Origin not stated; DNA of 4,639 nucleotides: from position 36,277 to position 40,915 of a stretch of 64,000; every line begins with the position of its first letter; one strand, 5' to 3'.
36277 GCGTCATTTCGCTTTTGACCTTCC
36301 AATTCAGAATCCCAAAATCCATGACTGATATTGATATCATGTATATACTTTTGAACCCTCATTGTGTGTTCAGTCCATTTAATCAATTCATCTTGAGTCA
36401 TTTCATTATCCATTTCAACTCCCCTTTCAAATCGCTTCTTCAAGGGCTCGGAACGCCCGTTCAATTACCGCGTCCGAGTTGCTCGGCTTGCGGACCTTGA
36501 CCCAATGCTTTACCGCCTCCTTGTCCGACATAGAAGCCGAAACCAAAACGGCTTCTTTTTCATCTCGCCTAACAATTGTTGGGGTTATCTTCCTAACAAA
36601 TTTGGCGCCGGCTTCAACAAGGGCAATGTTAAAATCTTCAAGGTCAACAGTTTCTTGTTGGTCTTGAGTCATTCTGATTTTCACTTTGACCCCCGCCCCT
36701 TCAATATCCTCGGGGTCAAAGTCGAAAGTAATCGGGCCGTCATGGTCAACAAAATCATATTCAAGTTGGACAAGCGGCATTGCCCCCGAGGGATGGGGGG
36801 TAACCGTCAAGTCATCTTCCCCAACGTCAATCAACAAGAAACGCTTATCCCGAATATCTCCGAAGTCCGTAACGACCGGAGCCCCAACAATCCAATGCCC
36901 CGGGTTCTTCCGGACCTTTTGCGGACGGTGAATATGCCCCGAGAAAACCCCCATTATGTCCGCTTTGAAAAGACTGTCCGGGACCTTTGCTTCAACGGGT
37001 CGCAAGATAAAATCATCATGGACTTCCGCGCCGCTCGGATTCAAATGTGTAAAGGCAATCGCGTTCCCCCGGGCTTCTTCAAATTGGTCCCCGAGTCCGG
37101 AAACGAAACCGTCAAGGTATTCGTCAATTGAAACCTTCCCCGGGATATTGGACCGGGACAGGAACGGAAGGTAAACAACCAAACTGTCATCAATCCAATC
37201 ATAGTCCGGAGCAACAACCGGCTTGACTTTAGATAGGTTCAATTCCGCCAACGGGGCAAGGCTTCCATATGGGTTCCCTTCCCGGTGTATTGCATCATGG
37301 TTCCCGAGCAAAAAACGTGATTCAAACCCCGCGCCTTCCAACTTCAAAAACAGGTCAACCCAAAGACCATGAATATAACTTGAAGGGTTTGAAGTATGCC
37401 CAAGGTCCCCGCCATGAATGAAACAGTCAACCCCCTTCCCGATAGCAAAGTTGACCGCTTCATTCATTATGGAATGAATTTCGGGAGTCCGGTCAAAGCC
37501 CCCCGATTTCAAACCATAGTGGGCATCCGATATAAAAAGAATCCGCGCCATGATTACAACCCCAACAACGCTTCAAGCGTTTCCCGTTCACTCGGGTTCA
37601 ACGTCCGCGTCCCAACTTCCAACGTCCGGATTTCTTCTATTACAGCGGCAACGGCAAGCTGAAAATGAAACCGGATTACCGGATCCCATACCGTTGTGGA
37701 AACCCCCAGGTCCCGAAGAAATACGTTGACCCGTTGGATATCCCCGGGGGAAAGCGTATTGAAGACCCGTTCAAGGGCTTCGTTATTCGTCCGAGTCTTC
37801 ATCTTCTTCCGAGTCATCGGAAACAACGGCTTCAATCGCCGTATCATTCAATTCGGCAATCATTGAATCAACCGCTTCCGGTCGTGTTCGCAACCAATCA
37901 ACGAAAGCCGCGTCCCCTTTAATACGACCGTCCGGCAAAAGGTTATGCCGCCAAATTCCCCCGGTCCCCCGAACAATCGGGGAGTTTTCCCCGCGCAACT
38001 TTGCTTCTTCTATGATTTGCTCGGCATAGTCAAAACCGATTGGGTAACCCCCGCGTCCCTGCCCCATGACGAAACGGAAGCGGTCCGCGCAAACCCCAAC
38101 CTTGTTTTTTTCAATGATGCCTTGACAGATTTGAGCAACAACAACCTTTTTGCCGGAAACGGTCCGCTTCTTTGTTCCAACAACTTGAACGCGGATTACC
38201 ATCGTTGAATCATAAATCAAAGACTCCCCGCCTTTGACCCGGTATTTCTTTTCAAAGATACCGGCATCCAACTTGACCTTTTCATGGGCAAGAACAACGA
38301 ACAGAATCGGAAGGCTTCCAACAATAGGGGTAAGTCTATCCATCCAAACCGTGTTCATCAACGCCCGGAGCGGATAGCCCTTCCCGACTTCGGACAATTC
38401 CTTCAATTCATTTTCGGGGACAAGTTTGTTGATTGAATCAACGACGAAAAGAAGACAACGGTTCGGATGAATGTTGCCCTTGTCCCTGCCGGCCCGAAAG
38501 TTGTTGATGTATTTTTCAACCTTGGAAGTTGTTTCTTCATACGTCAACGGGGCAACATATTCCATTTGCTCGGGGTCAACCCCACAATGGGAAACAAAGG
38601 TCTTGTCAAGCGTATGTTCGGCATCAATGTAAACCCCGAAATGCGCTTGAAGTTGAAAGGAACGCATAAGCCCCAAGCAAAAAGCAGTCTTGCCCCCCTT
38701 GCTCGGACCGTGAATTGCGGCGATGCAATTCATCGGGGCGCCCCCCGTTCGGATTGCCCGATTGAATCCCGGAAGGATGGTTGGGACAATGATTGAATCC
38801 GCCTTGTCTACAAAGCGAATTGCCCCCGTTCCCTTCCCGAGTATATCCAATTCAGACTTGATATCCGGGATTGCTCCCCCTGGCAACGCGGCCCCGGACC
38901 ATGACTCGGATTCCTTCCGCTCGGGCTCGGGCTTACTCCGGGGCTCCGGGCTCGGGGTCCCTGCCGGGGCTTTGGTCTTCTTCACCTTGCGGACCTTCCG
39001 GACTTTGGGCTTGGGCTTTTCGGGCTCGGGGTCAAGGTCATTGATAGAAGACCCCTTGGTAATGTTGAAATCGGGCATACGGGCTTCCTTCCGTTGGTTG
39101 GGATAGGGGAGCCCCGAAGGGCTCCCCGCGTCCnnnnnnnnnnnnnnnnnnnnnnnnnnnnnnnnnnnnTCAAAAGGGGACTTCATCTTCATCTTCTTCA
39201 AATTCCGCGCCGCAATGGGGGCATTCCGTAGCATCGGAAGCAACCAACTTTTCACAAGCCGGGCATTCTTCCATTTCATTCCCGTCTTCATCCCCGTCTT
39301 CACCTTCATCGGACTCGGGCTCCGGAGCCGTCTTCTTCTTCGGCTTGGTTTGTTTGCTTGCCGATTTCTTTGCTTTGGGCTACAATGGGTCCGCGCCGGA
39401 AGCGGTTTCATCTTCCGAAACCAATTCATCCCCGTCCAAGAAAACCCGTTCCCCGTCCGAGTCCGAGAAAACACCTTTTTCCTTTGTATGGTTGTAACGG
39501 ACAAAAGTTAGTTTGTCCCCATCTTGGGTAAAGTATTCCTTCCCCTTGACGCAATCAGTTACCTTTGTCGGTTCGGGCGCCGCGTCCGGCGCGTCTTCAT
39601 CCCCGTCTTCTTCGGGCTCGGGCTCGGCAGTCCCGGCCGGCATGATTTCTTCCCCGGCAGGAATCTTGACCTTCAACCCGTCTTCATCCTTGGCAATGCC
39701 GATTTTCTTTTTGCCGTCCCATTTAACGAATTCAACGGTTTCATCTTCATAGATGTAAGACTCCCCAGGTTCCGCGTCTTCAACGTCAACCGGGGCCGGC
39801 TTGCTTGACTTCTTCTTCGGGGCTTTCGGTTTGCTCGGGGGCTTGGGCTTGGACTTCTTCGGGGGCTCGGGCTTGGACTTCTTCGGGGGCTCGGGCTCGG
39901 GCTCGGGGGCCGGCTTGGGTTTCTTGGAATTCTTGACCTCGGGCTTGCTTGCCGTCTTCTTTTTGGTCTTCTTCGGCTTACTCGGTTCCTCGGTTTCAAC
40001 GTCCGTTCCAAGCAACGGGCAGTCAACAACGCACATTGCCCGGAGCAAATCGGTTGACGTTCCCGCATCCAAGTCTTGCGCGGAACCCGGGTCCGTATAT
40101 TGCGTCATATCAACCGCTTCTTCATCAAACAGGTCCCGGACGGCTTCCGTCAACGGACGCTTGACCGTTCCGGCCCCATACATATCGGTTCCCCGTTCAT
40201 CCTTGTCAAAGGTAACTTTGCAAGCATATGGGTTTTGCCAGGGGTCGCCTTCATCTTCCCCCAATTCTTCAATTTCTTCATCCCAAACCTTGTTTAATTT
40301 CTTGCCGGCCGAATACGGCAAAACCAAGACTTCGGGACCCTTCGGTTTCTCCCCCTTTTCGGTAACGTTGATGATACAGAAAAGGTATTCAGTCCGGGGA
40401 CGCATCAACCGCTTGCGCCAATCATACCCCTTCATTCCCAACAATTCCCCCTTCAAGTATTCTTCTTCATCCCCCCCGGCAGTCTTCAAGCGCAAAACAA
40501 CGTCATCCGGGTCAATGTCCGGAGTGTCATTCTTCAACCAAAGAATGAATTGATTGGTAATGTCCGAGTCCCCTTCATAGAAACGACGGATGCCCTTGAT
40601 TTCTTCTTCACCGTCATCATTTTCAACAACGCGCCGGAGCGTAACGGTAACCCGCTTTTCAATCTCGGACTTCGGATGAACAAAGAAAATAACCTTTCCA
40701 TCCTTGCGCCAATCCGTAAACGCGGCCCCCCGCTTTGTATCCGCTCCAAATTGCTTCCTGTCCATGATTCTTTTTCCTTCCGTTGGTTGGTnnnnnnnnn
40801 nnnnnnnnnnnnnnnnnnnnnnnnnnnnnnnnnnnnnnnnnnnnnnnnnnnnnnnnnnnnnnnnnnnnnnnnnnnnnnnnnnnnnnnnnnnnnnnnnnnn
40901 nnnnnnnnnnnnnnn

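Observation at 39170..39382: In-frame TAG separates the gp32-like SSB gene from a 69-codon extension ending in an SSB-type acidic tip (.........)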

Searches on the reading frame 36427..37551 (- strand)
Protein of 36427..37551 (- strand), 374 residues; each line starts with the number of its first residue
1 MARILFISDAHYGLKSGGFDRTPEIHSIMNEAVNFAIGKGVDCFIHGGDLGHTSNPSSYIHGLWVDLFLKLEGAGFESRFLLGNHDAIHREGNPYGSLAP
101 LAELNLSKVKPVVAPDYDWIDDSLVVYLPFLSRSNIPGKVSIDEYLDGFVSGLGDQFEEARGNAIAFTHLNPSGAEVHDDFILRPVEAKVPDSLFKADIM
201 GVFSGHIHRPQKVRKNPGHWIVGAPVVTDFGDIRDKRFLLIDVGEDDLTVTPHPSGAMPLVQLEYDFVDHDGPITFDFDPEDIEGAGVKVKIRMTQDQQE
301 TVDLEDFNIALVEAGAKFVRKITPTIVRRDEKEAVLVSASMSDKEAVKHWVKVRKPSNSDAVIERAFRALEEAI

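Call 4: search_protein_families(library=pfam, proteins=[window:36427-37551:-], max_evalue=0.1)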
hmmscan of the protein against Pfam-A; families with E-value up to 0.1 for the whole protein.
window:36427-37551:- (374 aa): 2 families
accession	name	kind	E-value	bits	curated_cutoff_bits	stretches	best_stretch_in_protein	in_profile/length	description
PF00149.33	Metallophos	-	1.2e-09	39.4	21.5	1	3-210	2-191/191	Calcineurin-like phosphoesterase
PF12850.12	Metallophos_2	-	0.0045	17.5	27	0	3-93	2-66/154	Calcineurin-like phosphoesterase superfamily domain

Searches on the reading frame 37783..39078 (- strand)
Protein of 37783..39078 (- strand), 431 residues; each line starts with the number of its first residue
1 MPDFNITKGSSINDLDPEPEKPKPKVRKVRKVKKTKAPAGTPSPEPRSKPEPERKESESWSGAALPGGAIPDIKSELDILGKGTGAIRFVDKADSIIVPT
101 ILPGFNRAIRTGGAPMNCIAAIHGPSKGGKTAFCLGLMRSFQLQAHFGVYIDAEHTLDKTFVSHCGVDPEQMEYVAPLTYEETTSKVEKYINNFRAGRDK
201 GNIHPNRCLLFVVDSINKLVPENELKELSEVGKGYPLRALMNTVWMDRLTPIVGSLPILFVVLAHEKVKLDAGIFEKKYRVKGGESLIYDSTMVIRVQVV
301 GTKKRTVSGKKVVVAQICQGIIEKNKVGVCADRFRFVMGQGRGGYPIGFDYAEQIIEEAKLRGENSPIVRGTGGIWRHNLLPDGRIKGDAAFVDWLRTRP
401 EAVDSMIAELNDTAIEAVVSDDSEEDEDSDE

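Call 4: search_protein_families(library=pfam, proteins=[window:37783-39078:-], max_evalue=0.1)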
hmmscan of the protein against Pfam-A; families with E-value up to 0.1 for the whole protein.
window:37783-39078:- (431 aa): 4 families
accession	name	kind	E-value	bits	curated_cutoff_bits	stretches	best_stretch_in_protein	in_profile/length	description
PF00154.27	RecA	-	5.8e-15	55.9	27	1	104-328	39-245/262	recA bacterial DNA recombination protein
PF06745.19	ATPase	-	0.0037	17.1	26.6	1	98-192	1-97/231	KaiC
PF16815.10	HRI1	-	0.068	13.3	27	0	296-336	139-179/226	Protein HRI1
PF05887.16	Trypan_PARP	-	0.07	13.6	100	0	16-64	66-114/134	Procyclic acidic repetitive protein (PARP)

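Call 5: search_protein_families(library=phrogs, proteins=[window:37783-39078:-], max_evalue=0.1)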
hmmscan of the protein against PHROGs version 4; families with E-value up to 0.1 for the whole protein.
window:37783-39078:- (431 aa): 4 families
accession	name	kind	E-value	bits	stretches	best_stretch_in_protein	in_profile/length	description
phrog_97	-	other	3.3e-35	123.2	2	93-297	45-251/506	UvsX-like recombinase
phrog_8337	-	DNA, RNA and nucleotide metabolism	2.2e-16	61.1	1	95-310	47-252/273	DNA repair protein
phrog_124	-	DNA, RNA and nucleotide metabolism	0.0015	18.9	1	120-328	46-236/382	Sak4-like ssDNA annealing protein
phrog_19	-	DNA, RNA and nucleotide metabolism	0.065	13.1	1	91-154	320-390/621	DnaB-like replicative helicase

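Call 35: list_cluster_members(proteins=[P0001, window:39173-39274:-, window:37783-39078:-, window:40792-41391:-])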
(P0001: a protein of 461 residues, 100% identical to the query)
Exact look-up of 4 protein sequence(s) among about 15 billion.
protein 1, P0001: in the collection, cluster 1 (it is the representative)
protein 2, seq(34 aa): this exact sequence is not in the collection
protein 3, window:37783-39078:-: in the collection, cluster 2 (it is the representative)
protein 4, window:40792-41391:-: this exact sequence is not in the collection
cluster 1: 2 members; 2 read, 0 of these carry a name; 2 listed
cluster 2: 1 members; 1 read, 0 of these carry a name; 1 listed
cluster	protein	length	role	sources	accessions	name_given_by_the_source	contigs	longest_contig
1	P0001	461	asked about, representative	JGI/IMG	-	-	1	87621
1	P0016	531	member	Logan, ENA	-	-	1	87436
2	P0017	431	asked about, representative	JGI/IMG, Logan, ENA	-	-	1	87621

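Call 103: search_protein_families(library=pfam, proteins=[P0016], max_evalue=0.01)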
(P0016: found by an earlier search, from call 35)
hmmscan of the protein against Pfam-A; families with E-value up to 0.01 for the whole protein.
P0016 (531 aa): 4 families
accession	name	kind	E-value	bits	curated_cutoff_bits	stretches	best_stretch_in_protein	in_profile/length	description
PF13248.11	Zn_ribbon_3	-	7.3e-06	25.7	27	1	498-521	2-25/26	zinc-ribbon domain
PF10571.15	UPF0547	-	1.7e-05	25.3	29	1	500-523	2-25/26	Uncharacterised protein family UPF0547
PF12773.13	DZR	-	0.003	18.1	27.3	1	498-519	24-45/45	Double zinc ribbon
PF13240.11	Zn_Ribbon_1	-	0.006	16.8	25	0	501-521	2-22/23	zinc-ribbon domain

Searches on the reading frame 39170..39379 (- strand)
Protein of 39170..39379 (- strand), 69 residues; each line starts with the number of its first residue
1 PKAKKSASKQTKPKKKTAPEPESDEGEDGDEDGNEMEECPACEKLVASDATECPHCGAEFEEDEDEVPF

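Call 4: search_protein_families(library=pfam, proteins=[window:39170-39379:-], max_evalue=0.1)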
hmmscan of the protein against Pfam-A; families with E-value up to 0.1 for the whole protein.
window:39170-39379:- (69 aa): 20 families
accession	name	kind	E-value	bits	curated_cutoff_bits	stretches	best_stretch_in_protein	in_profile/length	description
PF13248.11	Zn_ribbon_3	-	4.2e-07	29.7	27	1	36-59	2-25/26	zinc-ribbon domain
PF10571.15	UPF0547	-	1.1e-06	29.1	29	1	38-61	2-25/26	Uncharacterised protein family UPF0547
PF12773.13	DZR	-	0.00016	22.2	27.3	1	36-57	24-45/45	Double zinc ribbon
PF13240.11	Zn_Ribbon_1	-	0.00036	20.7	25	1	39-59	2-22/23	zinc-ribbon domain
PF24460.1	DUF7575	-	0.00037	20.2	28.5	1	49-63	2-16/28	Domain of unknown function (DUF7575)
PF17032.10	Zn_ribbon_15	-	0.0045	18.2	28.9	1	32-57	51-73/73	zinc-ribbon family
PF18912.6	DZR_2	-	0.0051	17.1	27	1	38-61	9-32/56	Double zinc ribbon domain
PF13717.11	Zn_ribbon_4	-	0.0097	16.3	30.3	1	51-68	3-20/36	zinc-ribbon domain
PF13913.12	zf-C2HC_2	-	0.019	15.1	27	0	52-63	4-15/25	zinc-finger of a C2HC-type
PF21349.2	RUBY_RBDX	-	0.022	14.6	26.5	0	52-59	18-25/30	Rubrerythrin, rubredoxin-like domain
PF14446.12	Prok-RING_1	-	0.038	14.4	29.1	0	37-58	5-28/54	Prokaryotic RING finger family 1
PF07191.17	Zn_ribbon_6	-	0.054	13.9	25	1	35-61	15-40/67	Double zinc ribbon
PF24463.1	DUF7577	-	0.055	13.5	28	1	51-59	3-11/27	Domain of unknown function (DUF7577)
PF03119.21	DNA_ligase_ZBD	-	0.062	13.6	25.8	0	52-67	1-16/27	NAD-dependent DNA ligase C4 zinc finger domain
PF24444.1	DUF7563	-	0.065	13.2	27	0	29-44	20-34/39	Family of unknown function (DUF7563)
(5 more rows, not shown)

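Call 5: search_protein_families(library=phrogs, proteins=[window:39170-39379:-], max_evalue=0.1)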
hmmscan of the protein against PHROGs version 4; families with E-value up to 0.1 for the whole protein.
window:39170-39379:- (69 aa): 19 families
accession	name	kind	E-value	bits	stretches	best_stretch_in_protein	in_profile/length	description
phrog_12167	-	unknown function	1.9e-06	29.2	1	4-65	111-171/182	-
phrog_8436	-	unknown function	9.7e-06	26.6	1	27-64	54-91/110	-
phrog_6586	-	unknown function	0.00046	21.1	1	38-63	5-30/129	-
phrog_8032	-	unknown function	0.00053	21.2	1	35-64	72-101/173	-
phrog_4852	-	unknown function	0.00055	20.7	1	33-65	10-44/194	-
phrog_1788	-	unknown function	0.00069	20.8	1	33-63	14-44/133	-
phrog_10714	-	unknown function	0.0007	20.8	1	28-66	64-105/109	-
phrog_14275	-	unknown function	0.00097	19.9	1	35-59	2-26/178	-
phrog_9700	-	unknown function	0.0045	16.9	1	35-66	5-36/483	-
phrog_10292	-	unknown function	0.0052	17.8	1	35-59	2-26/136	-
phrog_5584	-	unknown function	0.0066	17.7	1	34-58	16-40/60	-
phrog_23817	-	unknown function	0.012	16.7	1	36-62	5-31/110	-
phrog_31852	-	unknown function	0.017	16.5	1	32-61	90-119/121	-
phrog_9188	-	unknown function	0.022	16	1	31-61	34-65/70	-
phrog_38854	-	unknown function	0.023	15.1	1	5-61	158-216/217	-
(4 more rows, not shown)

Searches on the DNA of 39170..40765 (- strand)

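Call 7: search_dna_similar(query=window:39170-40765:-, collection=phages, mode=distant, max_rows=30)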
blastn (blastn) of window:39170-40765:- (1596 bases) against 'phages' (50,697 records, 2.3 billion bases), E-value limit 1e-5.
No match.

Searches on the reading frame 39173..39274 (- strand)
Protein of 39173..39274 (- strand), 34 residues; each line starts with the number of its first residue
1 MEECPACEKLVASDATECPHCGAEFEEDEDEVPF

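Call 38: find_encoding_contigs(protein=P0016, flank=10000, max_places=6)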
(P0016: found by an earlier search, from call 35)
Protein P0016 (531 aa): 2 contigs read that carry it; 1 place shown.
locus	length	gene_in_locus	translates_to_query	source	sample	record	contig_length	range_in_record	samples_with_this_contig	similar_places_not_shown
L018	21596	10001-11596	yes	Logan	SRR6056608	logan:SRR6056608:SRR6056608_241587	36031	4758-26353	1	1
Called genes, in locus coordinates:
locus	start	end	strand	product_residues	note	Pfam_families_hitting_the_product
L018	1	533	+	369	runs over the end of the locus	PF01807:Zn_ribbon_DnaG (weak)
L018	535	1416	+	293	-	-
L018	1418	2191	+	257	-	-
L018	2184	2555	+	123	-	-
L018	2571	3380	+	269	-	-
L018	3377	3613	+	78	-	-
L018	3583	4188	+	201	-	-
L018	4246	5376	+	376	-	PF01471:PG_binding_1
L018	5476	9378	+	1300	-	PF02811:PHP, PF07733:DNA_pol3_alpha, PF17657:DNA_pol3_finger, PF14579:HHH_6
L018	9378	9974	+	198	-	-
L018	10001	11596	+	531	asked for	PF13248:Zn_ribbon_3 (weak), PF10571:UPF0547 (weak)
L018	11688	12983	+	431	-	PF00154:RecA_N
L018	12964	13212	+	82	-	-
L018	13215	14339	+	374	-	PF00149:Metallophos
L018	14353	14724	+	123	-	-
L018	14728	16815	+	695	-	PF02463:SMC_N, PF13175:AAA_15 (weak), PF13476:AAA_23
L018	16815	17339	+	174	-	PF07463:NUMOD4, PF13392:HNH_3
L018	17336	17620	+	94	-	-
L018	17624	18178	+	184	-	PF07463:NUMOD4, PF13392:HNH_3 (weak)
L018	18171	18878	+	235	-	PF02075:RuvC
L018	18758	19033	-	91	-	-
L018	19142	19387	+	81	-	-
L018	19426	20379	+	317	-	PF02739:5_3_exonuc_N, PF01367:5_3_exonuc (weak)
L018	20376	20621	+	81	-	-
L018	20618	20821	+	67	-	-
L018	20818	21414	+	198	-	PF03167:UDG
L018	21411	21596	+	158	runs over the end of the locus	-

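Call 103: search_protein_families(library=pfam, proteins=[P0016], max_evalue=0.01)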
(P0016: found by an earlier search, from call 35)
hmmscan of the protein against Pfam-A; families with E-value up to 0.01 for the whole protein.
P0016 (531 aa): 4 families
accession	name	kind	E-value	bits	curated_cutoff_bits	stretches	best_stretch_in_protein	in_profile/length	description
PF13248.11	Zn_ribbon_3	-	7.3e-06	25.7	27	1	498-521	2-25/26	zinc-ribbon domain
PF10571.15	UPF0547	-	1.7e-05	25.3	29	1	500-523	2-25/26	Uncharacterised protein family UPF0547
PF12773.13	DZR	-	0.003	18.1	27.3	1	498-519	24-45/45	Double zinc ribbon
PF13240.11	Zn_Ribbon_1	-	0.006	16.8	25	0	501-521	2-22/23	zinc-ribbon domain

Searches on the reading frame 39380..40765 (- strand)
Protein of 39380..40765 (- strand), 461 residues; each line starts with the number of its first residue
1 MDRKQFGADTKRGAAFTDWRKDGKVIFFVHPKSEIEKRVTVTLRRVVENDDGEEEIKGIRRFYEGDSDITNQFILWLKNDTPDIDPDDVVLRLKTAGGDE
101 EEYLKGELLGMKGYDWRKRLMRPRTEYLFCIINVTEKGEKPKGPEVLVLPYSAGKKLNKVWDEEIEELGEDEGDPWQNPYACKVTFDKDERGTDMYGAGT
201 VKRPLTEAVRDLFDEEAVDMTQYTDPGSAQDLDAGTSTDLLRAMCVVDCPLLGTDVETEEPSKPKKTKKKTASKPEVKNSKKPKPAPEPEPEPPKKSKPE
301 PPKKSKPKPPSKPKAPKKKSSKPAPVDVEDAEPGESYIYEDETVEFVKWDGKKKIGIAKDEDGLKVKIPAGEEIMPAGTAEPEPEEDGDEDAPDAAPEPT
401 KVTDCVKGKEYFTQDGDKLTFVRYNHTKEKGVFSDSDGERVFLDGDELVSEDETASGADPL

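Call 4: search_protein_families(library=pfam, proteins=[window:39380-40765:-], max_evalue=0.1)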
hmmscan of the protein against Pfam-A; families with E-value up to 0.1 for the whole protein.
window:39380-40765:- (461 aa): 0 families

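Call 5: search_protein_families(library=phrogs, proteins=[window:39380-40765:-], max_evalue=0.1)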
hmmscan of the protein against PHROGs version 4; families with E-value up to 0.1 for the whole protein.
window:39380-40765:- (461 aa): 0 families

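Call 9: find_related_loci(query=window:39380-40765:-, collection=viral_contigs, flank=4000)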
Query window:39380-40765:- (461 aa) in viral_contigs; peptide patterns used: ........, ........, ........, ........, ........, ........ (x = any residue, [..] = any of these).
178 stretches matched a pattern, but none encodes a relative of the query by tblastn (E <= 1e-3).
